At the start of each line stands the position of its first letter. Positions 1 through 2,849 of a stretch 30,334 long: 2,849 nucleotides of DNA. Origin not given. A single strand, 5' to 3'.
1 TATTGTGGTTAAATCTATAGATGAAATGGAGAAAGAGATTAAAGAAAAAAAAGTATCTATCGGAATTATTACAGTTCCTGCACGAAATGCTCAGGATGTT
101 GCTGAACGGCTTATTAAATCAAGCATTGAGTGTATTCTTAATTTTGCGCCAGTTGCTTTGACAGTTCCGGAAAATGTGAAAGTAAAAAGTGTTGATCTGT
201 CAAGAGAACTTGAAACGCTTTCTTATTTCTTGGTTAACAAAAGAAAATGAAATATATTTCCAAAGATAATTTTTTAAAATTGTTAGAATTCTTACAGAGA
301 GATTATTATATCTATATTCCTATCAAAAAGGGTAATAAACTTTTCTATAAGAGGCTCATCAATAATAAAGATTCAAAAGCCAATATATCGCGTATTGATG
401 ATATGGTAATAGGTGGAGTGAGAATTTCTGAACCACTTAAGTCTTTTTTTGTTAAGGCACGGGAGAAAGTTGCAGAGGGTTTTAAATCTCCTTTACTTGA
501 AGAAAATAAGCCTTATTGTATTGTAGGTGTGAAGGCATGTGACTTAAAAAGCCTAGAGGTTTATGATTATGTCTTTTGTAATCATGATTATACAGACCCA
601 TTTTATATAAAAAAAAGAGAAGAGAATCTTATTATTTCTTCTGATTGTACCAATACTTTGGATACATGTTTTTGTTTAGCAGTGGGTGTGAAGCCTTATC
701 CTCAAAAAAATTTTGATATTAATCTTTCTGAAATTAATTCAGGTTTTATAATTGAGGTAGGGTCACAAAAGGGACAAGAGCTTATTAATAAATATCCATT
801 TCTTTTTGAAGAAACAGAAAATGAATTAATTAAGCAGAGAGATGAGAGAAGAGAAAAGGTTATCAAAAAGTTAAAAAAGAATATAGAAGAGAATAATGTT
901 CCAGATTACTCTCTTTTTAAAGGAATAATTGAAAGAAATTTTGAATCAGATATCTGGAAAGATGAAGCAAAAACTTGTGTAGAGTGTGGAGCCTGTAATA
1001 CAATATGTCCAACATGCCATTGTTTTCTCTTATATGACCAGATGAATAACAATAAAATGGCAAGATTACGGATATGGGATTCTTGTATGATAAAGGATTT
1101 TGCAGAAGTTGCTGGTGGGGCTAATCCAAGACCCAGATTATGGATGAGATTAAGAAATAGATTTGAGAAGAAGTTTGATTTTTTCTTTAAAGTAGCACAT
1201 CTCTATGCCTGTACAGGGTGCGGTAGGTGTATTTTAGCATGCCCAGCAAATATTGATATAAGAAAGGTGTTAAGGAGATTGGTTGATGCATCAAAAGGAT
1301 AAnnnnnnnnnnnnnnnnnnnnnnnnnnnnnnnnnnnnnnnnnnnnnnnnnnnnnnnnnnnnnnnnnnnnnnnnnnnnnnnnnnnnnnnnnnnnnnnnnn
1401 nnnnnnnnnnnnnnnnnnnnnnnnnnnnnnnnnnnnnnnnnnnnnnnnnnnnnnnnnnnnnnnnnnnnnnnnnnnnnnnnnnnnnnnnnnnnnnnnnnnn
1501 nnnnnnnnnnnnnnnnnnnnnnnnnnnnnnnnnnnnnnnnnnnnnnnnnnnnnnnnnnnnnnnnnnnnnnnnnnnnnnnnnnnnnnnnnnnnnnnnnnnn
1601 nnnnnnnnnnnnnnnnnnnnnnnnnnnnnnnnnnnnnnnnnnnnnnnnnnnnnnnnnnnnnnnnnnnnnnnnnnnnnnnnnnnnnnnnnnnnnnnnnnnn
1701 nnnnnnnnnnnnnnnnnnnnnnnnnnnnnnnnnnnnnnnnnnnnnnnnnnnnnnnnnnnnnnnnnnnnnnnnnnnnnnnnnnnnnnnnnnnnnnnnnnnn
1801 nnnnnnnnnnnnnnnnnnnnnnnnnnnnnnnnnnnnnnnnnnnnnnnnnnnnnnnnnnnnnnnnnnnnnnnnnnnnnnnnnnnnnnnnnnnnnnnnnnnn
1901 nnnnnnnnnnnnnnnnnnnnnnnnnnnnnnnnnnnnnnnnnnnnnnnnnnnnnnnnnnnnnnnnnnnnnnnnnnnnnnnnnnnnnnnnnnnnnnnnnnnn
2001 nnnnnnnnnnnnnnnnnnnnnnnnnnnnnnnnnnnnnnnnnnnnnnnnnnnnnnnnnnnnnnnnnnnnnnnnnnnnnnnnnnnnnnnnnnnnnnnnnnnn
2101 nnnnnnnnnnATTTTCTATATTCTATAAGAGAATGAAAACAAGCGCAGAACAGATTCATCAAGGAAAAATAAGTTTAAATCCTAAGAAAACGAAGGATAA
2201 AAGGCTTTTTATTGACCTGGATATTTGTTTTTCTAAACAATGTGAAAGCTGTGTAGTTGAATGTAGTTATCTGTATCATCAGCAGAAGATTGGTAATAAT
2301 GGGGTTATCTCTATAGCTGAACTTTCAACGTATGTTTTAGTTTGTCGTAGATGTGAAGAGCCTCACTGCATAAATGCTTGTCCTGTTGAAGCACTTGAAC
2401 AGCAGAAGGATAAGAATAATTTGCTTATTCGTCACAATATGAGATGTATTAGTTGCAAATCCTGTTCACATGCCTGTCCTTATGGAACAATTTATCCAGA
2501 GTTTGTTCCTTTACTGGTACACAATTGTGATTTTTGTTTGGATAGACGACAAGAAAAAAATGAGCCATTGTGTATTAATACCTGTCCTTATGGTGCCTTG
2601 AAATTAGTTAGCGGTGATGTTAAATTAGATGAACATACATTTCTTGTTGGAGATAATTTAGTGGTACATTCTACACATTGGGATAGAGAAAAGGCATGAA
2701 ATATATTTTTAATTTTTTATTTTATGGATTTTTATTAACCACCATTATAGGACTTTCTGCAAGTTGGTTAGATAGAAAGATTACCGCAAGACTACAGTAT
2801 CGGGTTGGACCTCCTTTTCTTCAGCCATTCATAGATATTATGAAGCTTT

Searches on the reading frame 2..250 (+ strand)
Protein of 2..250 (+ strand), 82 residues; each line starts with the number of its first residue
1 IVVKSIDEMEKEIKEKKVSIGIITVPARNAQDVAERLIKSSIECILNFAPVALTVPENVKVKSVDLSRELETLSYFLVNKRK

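Call 6: search_protein_families(library=pfam, proteins=[window:2-250:+])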
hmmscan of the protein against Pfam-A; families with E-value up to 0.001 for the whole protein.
window:2-250:+ (82 aa): 1 family
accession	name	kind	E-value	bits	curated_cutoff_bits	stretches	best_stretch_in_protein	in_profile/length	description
PF02629.25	CoA_binding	-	8.1e-11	43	22.3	1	2-51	51-97/97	CoA binding domain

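Call 7: search_protein_families(library=ncbifam, proteins=[window:2-250:+])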
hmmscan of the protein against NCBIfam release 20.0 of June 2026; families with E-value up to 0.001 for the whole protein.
window:2-250:+ (82 aa): 9 families
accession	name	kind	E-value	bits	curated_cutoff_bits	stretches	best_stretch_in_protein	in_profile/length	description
NF003995.0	PRK05472.2-4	subfamily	7.5e-26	91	126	1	2-81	130-209/213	redox-sensing transcriptional repressor Rex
NF003992.0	PRK05472.2-1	equivalog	3.2e-25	88.7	226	1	2-76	145-219/249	redox-sensing transcriptional repressor Rex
NF003993.0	PRK05472.2-2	equivalog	9.2e-25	87.4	217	1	2-81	130-209/212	redox-sensing transcriptional repressor Rex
NF003989.0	PRK05472.1-3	equivalog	1.2e-23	84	177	1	1-80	131-210/215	redox-sensing transcriptional repressor Rex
NF003996.0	PRK05472.2-5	equivalog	2.5e-21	76.5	138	1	2-81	124-203/209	redox-sensing transcriptional repressor Rex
NF003990.0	PRK05472.1-4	equivalog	4.7e-21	75.3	233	1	2-81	131-210/214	redox-sensing transcriptional repressor Rex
NF003994.0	PRK05472.2-3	equivalog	7.5e-21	74.5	130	1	3-79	134-210/217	redox-sensing transcriptional repressor Rex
NF003988.0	PRK05472.1-1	equivalog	1.2e-19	71.1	321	1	1-80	132-211/214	redox-sensing transcriptional repressor Rex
NF003991.0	PRK05472.1-5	equivalog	1.2e-17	64.6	198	1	1-80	130-209/211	redox-sensing transcriptional repressor Rex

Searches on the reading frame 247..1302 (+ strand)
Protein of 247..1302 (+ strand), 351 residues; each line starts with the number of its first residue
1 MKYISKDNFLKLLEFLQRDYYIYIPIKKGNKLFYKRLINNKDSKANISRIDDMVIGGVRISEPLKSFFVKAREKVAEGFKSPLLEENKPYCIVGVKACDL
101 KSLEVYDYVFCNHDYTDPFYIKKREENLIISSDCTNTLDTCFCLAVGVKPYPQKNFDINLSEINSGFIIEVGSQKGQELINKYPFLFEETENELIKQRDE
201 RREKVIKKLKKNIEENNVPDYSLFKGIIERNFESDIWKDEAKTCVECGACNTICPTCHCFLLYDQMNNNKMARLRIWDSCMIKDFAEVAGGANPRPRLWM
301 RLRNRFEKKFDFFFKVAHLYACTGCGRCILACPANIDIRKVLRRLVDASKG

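Call 6: search_protein_families(library=pfam, proteins=[window:247-1302:+])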
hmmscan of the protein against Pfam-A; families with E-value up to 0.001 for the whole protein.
window:247-1302:+ (351 aa): 9 families
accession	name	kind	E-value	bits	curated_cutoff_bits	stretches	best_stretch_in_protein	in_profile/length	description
PF17179.9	Fer4_22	-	1e-29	103.7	27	1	243-336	1-95/95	4Fe-4S dicluster domain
PF13187.11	Fer4_9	-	1.2e-08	35.3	27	1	321-342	1-22/52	4Fe-4S dicluster domain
PF13183.11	Fer4_8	-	3.4e-08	34.3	27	1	240-336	1-68/68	4Fe-4S dicluster domain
PF12797.12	Fer4_2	-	2.2e-07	30.8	24.5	1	319-334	7-22/22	4Fe-4S binding domain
PF12838.12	Fer4_7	-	1e-06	29.5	27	0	318-336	34-52/52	4Fe-4S dicluster domain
PF13746.11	Fer4_18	-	2.3e-06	28.2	27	0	320-342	59-81/114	4Fe-4S dicluster domain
PF13237.11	Fer4_10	-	2.5e-06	27.7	25.5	1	320-338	7-28/53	4Fe-4S dicluster domain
PF00037.32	Fer4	-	3.7e-06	27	21.1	1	321-335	7-21/24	4Fe-4S binding domain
PF13534.11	Fer4_17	-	6.9e-05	23.8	22.2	0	230-255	32-57/61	4Fe-4S dicluster domain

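Call 7: search_protein_families(library=ncbifam, proteins=[window:247-1302:+])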
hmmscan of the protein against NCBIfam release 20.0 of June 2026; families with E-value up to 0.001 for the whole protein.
window:247-1302:+ (351 aa): 20 families
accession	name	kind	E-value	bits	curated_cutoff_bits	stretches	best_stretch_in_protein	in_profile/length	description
NF040829.1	sulfhyd_ShyB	equivalog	6e-56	189.9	690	1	4-345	6-329/334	NAD(P)-dependent hydrogenase/sulfhydrogenase 2 subunit beta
NF040833.1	sulfhyd_HydB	equivalog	7.1e-48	163.3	750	1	4-346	6-336/367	NADPH-dependent hydrogenase/sulfhydrogenase 1 subunit beta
TIGR02910.1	sulfite_red_A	equivalog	2.9e-35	122.1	323.15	1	4-346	5-327/334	anaerobic sulfite reductase subunit AsrA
NF038196.1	ferrodoxin_EFR1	subfamily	7.9e-07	29.4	75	0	185-256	116-198/242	EFR1 family ferrodoxin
TIGR01945.1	rnfC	subfamily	1.4e-05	23.8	245.95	0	236-266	396-426/435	RnfABCDGE type electron transport complex subunit C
NF009053.0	PRK12387.1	subfamily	1.8e-05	24.6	204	0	229-265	26-61/180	formate hydrogenlyase complex iron-sulfur subunit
NF041837.1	rnfC_Methano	equivalog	2.3e-05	23.4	650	0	241-257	396-412/438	Rnf electron transport complex subunit RnfC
TIGR02745.1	ccoG_rdxA_fixG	equivalog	9.9e-05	21.5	316.7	0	319-340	230-251/435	cytochrome c oxidase accessory protein CcoG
NF045796.1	DsrK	equivalog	0.00011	21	400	1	242-339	50-137/453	sulfate reduction electron transfer complex DsrMKJOP subunit DsrK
NF004898.0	PRK06259.1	equivalog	0.00017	20.4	385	1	317-339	183-205/488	fumarate reductase (CoM/CoB) subunit TfrB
TIGR00384.1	dhsB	subfamily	0.00023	20.7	88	0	316-340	192-216/222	succinate dehydrogenase and fumarate reductase iron-sulfur protein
TIGR00273.1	TIGR00273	equivalog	0.00034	19.6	444.8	0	320-345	343-368/432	LutB/LldF family L-lactate oxidation iron-sulfur protein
NF005745.0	PRK07569.1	equivalog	0.00041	19.8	333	0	239-260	187-208/238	bidirectional hydrogenase complex protein HoxU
NF041890.1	hdrC_Methbact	equivalog_domain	0.00059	19.5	270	0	238-257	25-44/192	ferredoxin:CoB-CoM heterodisulfide reductase subunit HdrC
NF040864.1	HgcB_ferredoxin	equivalog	0.0006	19.6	99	0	241-256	43-58/93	mercury methylation ferredoxin HgcB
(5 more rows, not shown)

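Call 26: search_solved_structures(query=window:247-1302:+, max_evalue=0.01, show_alignments=2)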
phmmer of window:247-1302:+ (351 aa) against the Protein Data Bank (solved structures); distinct sequences matched with E-value up to 0.01: 6.
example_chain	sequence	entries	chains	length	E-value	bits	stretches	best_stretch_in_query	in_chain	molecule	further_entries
9nez_B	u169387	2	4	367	7.2e-46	160.3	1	5-347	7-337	Sulfhydrogenase 1 subunit beta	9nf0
8rvu_E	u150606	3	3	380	2.5e-05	27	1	168-259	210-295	Formate dehydrogenase, beta subunit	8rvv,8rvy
8s8p_K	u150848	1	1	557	0.001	21.7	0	64-176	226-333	ATP-dependent DNA helicase II subunit 1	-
5y58_A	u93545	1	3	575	0.0011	21.6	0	64-176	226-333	ATP-dependent DNA helicase II subunit 1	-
8s82_K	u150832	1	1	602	0.0013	21.4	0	64-176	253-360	ATP-dependent DNA helicase II subunit 1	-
9t1s_M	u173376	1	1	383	0.0019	20.8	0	228-259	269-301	formate dehydrogenase (coenzyme F420)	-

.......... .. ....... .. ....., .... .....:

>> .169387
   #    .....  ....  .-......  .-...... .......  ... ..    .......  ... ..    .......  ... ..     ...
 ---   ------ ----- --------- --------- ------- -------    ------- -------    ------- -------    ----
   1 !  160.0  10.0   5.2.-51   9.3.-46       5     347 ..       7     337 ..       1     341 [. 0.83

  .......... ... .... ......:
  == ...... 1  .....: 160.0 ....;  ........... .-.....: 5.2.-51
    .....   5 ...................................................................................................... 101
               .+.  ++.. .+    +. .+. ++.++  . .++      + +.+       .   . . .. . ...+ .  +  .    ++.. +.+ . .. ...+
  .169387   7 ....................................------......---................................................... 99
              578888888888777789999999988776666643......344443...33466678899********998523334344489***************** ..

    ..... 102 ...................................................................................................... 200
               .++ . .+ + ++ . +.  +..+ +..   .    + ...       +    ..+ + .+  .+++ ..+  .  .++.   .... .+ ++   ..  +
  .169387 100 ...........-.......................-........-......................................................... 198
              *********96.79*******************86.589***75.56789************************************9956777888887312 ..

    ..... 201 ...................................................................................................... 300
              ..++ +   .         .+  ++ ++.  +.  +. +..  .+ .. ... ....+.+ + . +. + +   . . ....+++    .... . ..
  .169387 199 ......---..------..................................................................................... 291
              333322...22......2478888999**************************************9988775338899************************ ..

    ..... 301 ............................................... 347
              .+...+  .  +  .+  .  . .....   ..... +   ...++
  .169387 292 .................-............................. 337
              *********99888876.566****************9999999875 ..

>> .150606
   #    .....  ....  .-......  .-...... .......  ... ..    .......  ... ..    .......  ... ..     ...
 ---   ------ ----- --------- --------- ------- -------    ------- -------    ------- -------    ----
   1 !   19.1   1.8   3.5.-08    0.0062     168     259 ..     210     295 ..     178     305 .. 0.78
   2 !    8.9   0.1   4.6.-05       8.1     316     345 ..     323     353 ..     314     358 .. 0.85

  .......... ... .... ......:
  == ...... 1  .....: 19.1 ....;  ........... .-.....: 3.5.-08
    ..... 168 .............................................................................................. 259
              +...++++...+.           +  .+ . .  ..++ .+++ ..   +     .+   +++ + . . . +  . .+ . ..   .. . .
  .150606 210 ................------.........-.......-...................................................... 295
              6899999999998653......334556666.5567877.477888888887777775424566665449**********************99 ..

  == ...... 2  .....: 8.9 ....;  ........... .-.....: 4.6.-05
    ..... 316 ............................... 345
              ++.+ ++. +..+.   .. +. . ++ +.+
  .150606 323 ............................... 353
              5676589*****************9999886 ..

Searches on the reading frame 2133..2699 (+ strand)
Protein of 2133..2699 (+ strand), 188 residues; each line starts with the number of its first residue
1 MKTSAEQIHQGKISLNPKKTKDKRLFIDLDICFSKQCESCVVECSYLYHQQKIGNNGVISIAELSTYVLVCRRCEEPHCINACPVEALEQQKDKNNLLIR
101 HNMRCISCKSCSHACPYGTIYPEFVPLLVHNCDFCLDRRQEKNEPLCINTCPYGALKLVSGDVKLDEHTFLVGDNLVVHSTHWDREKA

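Call 6: search_protein_families(library=pfam, proteins=[window:2133-2699:+])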
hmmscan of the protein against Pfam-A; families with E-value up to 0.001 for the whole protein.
window:2133-2699:+ (188 aa): 9 families
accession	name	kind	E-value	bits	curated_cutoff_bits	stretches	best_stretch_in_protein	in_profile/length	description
PF13247.11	Fer4_11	-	7.7e-16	58.6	26.2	1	70-158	9-97/100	4Fe-4S dicluster domain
PF12838.12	Fer4_7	-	7.2e-09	36.4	27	1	71-118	2-51/52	4Fe-4S dicluster domain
PF13187.11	Fer4_9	-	1.6e-07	31.7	27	1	71-119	2-51/52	4Fe-4S dicluster domain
PF12800.12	Fer4_4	-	2.1e-06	28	24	0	104-118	3-17/17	4Fe-4S binding domain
PF13237.11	Fer4_10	-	8.5e-06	26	25.5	1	70-116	8-53/53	4Fe-4S dicluster domain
PF00037.32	Fer4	-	2.5e-05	24.3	21.1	1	103-121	6-24/24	4Fe-4S binding domain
PF13484.11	Fer4_16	-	7e-05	24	30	0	71-92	2-22/66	4Fe-4S double cluster binding domain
PF12798.12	Fer4_3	-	0.0003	21.8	27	0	105-118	1-14/15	4Fe-4S binding domain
PF12797.12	Fer4_2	-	0.00055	20.2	24.5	0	104-117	9-22/22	4Fe-4S binding domain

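Call 7: search_protein_families(library=ncbifam, proteins=[window:2133-2699:+])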
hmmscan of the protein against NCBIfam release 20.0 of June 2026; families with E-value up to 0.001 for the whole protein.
window:2133-2699:+ (188 aa): 33 families (the best 25 are shown)
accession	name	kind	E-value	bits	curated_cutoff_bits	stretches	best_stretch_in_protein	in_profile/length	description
TIGR02951.1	DMSO_dmsB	equivalog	3.9e-19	69.2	214.1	1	68-158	61-150/161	DMSO/selenate family reductase complex B subunit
NF045766.1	PhenlGlyoxDHPadI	equivalog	3.8e-15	55.6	700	1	36-161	16-138/443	NADH-dependent phenylglyoxylate dehydrogenase subunit beta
NF011569.0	PRK14993.1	equivalog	1.2e-14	54.4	416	1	21-165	42-190/244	tetrathionate reductase subunit TtrB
NF009451.0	PRK12809.1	equivalog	2.2e-14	52.7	1154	1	63-160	48-138/639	formate-dependent uric acid utilization protein YgfT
NF009408.0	PRK12769.1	equivalog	2.5e-14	52.4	1003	1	58-162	44-148/659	formate-dependent uric acid utilization protein AegA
NF007382.0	PRK09898.1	equivalog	1.1e-13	51.2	213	1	42-159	95-201/208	ferredoxin-like protein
NF045797.1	DsrO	equivalog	3.1e-13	49.7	200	1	62-163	94-202/235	sulfate reduction electron transfer complex DsrMKJOP subunit DsrO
NF007658.0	PRK10330.1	equivalog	1.4e-12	47.5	260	1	43-142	31-125/181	electron transport protein HydN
NF045715.1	sulf_resp_HmcB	equivalog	1.5e-12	47.3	420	1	70-158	106-195/307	sulfate respiration complex iron-sulfur protein HmcB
NF008134.0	PRK10882.1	equivalog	4e-12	45.8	263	1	70-156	112-203/329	hydrogenase 2 operon protein HybA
NF041715.1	arsenate_red_ArrB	equivalog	5.6e-12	45.7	450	1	63-120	49-104/233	arsenate respiratory reductase iron-sulfur subunit ArrB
TIGR03478.1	DMSO_red_II_bet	subfamily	9.6e-12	44.4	480.7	1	70-153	130-212/321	DMSO reductase family type II enzyme, iron-sulfur subunit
TIGR01582.1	FDH-beta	equivalog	2.1e-11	43.5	334.7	1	71-159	93-180/283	formate dehydrogenase subunit beta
TIGR03149.1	cyt_nit_nrfC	equivalog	6e-11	42.1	377.6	1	70-163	93-184/225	cytochrome c nitrite reductase Fe-S protein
NF042979.1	EthbenzDh_ebdB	equivalog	5.3e-09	35.4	740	1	69-153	151-234/354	ethylbenzene dehydrogenase subunit beta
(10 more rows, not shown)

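Call 28: search_solved_structures(query=window:2133-2699:+, max_evalue=0.000001, show_alignments=1)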
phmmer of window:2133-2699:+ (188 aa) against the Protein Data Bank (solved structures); distinct sequences matched with E-value up to 0.000001: 15.
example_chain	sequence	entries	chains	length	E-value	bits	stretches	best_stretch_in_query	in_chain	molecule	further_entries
7qv7_A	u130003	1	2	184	2.6e-13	53.5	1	35-120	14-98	Hydrogen dependent carbon dioxide reductase subunit HycB3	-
6cz7_B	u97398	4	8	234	2.3e-11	47.2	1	66-120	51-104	4Fe-4S ferredoxin, iron-sulfur binding domain protein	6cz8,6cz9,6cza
7qv7_B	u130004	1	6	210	3.5e-11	46.6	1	63-124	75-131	Hydrogen dependent carbon dioxide reductase subunit HycB4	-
1kqf_B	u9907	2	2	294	1.2e-10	44.8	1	71-158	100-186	FORMATE DEHYDROGENASE, NITRATE-INDUCIBLE, IRON-SULFUR SUBUNIT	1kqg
9sw6_G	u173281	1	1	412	1.4e-09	41.3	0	101-166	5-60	Polyferredoxin protein MvhB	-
2vpw_B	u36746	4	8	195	3e-09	40.3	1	27-153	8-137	NRFC PROTEIN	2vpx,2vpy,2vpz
8c0z_C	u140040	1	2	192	5.5e-09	39.4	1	25-162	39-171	Iron-sulfur cluster-binding protein potential subunit of aldehyde oxidoreductase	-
4ydd_B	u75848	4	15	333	9.6e-09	38.6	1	70-156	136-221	DMSO reductase family type II enzyme, iron-sulfur subunit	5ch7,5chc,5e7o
9mqx_E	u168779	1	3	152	2.2e-08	37.4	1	68-163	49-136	Fe-S-cluster-containing hydrogenase subunit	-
7z0s_B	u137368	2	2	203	4.5e-08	36.4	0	27-120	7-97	Formate hydrogenlyase subunit 2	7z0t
2ivf_B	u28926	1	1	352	6.9e-08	35.8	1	69-153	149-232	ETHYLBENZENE DEHYDROGENASE BETA-SUBUNIT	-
30gj_B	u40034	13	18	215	1.7e-07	34.5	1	70-157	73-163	Formate dehydrogenase, beta subunit, putative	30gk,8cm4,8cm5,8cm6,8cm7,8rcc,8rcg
6sdr_B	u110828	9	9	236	2.4e-07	34.1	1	70-157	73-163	Formate dehydrogenase, beta subunit, putative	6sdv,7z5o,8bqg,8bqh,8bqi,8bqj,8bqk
8rc8_B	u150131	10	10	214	2.5e-07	34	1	70-157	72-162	Formate dehydrogenase, beta subunit, putative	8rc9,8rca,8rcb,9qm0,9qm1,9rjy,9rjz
6x6u_B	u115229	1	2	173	8.7e-07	32.2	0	30-170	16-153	Oxidoreductase, Fe-S subunit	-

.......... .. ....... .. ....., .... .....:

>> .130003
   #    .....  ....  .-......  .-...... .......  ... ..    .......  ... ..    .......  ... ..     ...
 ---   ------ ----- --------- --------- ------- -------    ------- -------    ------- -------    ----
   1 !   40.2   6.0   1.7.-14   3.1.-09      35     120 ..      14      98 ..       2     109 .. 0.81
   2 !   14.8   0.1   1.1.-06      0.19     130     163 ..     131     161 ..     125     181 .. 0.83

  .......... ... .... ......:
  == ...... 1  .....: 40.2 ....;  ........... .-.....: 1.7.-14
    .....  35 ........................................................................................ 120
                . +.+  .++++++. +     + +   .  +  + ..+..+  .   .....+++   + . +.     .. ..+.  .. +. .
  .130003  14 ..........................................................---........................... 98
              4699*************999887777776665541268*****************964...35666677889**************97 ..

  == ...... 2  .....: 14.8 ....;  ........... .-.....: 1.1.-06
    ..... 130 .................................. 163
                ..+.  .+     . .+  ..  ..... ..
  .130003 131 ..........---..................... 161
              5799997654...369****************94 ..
